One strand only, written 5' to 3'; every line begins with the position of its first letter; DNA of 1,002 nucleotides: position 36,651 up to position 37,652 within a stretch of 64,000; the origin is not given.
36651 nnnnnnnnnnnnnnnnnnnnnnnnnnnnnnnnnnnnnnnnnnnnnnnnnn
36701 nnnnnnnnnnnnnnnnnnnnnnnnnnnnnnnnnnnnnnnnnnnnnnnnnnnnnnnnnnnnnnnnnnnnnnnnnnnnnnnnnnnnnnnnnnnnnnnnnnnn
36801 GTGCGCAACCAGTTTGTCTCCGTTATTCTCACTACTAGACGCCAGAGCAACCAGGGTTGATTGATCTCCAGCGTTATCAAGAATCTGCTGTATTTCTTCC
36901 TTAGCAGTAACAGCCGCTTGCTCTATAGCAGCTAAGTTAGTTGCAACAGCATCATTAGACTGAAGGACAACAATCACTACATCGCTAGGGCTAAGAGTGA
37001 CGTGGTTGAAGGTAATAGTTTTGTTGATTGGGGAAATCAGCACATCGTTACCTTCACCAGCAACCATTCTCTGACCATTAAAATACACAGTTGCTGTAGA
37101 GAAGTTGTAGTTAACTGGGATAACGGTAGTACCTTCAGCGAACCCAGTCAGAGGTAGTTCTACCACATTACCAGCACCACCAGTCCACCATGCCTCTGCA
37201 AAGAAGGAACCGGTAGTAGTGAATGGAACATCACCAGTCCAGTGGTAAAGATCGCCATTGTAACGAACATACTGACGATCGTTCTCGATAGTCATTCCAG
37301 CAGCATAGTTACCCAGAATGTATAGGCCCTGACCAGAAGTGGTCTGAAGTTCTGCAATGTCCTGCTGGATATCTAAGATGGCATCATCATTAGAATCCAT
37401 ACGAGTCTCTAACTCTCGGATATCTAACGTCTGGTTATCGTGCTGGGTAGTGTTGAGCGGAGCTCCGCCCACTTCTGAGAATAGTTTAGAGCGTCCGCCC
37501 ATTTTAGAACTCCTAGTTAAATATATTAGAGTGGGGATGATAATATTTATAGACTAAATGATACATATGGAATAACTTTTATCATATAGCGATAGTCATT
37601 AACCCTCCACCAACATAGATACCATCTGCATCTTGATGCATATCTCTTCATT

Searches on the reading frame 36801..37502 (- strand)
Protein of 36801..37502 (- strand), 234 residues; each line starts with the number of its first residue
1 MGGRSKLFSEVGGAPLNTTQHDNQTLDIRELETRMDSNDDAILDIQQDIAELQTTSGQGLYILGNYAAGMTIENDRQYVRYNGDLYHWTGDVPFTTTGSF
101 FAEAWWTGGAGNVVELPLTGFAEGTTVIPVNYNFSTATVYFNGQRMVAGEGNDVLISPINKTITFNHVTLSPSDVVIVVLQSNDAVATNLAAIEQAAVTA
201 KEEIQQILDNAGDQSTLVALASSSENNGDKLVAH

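Call 33: find_related_loci(query=window:36801-37502:-, collection=viral_contigs, flank=6000)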
Query window:36801-37502:- (234 aa) in viral_contigs; peptide patterns used: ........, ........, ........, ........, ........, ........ (x = any residue, [..] = any of these).
8 stretches matched a pattern, but none encodes a relative of the query by tblastn (E <= 1e-3).

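Call 34: find_homologous_proteins(query=window:36801-37502:-, max_evalue=0.00001)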
Query window:36801-37502:-: 509 candidates shared short words with the query, none scored E <= 0.00001.

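Call 92: search_dna_similar(query=window:36891-37502:-, collection=phages, mode=protein, max_rows=25, max_evalue=0.001)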
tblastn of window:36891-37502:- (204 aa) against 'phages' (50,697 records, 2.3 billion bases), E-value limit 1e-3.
Records with a match: 1; places in all: 1; records where one place covers at least 80% of the query: 1.
Best place of each record, by identity: <60% 1.
By first word of the organism name: Escherichia 1.
By host as written in the record: Escherichia coli 1.
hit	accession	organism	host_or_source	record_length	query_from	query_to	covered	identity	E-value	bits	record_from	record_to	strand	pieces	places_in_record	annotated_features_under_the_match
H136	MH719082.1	Escherichia phage vB_EcoM_IME392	Escherichia coli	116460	1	204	100%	47.5%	9e-51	181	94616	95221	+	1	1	putative colanic acid-degrading protein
